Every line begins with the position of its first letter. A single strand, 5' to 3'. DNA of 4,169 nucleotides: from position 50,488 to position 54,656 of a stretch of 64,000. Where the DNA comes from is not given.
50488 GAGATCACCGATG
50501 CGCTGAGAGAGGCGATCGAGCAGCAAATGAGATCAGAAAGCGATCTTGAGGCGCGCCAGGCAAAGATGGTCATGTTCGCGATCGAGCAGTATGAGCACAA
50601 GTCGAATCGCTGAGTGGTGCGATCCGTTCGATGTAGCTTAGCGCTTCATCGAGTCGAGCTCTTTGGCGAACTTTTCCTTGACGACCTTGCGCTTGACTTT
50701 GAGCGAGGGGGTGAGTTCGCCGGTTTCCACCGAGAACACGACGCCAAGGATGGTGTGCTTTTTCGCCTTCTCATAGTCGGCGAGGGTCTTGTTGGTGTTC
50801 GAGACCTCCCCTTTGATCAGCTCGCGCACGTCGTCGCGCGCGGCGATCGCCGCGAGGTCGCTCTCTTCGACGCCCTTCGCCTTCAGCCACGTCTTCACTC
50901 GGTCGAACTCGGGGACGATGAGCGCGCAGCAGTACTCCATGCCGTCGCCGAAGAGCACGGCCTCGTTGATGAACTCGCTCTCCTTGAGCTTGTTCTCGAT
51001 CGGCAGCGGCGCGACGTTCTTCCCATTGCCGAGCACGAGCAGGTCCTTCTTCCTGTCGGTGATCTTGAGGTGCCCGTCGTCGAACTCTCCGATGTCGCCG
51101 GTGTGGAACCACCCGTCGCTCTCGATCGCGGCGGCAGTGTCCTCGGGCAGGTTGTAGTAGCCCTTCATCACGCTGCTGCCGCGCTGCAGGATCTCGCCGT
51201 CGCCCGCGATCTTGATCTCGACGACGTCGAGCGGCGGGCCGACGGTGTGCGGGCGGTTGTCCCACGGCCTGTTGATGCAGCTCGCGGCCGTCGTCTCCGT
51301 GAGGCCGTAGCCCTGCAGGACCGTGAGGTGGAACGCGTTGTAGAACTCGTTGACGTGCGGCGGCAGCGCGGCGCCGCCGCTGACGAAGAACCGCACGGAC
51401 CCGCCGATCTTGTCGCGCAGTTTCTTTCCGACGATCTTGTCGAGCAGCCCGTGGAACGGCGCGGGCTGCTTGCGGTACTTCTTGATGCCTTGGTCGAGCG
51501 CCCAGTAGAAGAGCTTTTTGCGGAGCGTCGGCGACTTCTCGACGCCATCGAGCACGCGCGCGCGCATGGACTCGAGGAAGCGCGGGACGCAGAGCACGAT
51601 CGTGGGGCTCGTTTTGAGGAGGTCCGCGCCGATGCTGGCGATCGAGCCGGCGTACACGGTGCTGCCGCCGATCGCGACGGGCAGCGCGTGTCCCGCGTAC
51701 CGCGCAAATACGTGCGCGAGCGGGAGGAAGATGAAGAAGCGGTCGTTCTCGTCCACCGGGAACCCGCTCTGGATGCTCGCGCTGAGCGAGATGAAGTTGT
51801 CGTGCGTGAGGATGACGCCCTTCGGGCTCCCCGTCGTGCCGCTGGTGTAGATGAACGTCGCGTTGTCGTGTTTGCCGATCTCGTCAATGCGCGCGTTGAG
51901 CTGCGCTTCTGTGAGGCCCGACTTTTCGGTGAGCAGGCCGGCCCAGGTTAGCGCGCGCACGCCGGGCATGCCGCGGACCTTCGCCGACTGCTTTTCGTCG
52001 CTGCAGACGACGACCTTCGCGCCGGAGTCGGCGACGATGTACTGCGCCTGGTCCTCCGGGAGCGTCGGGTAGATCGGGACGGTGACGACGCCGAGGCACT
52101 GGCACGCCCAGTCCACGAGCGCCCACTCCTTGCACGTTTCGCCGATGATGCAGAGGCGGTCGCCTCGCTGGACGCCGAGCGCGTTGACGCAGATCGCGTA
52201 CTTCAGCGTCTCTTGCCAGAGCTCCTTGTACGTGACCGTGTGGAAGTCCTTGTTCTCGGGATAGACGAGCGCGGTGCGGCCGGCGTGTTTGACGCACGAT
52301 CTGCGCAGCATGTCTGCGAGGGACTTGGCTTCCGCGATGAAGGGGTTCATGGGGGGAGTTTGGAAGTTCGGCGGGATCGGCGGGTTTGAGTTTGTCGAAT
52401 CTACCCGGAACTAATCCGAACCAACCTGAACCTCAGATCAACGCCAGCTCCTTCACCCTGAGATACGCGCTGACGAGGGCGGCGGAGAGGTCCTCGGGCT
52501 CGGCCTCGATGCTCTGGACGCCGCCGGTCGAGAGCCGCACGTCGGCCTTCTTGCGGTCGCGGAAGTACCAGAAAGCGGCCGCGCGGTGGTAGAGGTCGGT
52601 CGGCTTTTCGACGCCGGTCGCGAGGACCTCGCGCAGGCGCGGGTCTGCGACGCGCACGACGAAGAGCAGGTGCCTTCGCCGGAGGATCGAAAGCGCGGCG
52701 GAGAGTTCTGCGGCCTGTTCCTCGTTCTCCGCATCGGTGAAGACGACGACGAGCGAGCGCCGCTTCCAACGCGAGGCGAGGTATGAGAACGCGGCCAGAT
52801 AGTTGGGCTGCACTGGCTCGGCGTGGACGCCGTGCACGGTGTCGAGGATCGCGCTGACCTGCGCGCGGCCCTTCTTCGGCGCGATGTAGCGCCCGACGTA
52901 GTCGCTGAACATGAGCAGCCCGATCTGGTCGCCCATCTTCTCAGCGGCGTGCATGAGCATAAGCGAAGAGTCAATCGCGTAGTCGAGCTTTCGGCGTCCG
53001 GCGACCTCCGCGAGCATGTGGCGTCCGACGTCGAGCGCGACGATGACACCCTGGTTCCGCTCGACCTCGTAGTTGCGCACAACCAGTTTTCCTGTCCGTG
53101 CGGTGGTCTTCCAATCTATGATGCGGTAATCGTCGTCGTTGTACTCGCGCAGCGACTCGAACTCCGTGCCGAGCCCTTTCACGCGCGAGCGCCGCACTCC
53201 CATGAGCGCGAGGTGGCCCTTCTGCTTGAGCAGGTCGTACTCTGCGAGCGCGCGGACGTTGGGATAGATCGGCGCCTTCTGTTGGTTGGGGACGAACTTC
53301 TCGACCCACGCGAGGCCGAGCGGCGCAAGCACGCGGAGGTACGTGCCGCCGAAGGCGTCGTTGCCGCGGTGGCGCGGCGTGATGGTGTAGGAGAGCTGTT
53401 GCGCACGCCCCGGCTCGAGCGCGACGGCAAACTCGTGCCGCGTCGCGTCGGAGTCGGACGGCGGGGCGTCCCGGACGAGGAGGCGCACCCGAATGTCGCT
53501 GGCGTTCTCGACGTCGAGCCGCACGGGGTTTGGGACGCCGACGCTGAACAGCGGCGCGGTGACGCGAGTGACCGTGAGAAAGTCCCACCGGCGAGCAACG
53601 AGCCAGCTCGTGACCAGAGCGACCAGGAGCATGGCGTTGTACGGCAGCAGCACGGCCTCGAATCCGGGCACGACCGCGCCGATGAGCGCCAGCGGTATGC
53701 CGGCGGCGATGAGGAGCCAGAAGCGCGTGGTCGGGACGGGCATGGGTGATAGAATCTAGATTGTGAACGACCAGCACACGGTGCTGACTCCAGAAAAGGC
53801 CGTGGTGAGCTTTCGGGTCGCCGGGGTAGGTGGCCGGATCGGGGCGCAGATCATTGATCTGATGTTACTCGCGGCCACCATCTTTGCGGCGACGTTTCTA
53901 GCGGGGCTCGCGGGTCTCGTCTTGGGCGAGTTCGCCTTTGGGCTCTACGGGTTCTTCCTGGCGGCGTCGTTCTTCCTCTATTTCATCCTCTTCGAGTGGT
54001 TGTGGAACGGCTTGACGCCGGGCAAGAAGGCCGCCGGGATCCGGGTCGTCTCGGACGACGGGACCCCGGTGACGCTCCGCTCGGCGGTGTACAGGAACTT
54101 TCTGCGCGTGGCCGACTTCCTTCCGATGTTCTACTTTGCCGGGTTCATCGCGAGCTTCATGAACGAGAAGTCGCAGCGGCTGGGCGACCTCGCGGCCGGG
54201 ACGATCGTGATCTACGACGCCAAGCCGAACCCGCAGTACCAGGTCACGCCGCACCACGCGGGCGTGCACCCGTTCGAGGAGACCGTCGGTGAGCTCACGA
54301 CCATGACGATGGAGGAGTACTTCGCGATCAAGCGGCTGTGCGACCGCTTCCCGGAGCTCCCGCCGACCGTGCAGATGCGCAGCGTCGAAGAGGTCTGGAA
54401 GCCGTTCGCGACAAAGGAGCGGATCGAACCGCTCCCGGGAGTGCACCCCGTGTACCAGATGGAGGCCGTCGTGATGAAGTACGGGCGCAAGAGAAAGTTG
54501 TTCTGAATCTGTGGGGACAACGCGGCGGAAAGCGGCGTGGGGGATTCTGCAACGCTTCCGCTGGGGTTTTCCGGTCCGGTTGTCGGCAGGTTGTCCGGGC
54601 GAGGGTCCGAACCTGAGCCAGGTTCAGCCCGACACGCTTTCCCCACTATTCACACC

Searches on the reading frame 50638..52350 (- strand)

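Call 7: search_protein_families(library=pfam, proteins=[window:50638-52350:-], max_evalue=0.001)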
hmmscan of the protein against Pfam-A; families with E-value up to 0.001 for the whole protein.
window:50638-52350:- (570 aa): 2 families
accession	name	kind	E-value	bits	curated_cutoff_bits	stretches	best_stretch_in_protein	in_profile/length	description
PF00501.34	AMP-binding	-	8.8e-74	249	29.9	1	16-399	2-384/384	AMP-binding enzyme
PF23562.2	AMP-binding_C_3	-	2.5e-13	50.9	20.8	1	436-568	2-119/124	AMP-binding enzyme C-terminal domain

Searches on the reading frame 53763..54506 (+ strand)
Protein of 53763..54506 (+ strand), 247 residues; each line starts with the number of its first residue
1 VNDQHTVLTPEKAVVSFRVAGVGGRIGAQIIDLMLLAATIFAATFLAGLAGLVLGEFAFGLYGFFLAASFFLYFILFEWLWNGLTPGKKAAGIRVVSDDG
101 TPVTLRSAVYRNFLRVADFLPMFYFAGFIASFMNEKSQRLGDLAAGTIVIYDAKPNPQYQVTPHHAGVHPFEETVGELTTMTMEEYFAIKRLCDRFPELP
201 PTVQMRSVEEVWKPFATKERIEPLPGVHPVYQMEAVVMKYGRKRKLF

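Call 53: search_protein_families(library=pfam, proteins=[window:53763-54506:+], max_evalue=0.001)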
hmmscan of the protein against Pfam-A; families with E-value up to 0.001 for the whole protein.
window:53763-54506:+ (247 aa): 1 family
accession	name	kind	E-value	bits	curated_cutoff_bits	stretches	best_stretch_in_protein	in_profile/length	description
PF06271.18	RDD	-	4.3e-21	76.1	24.1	1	19-146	1-137/137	RDD family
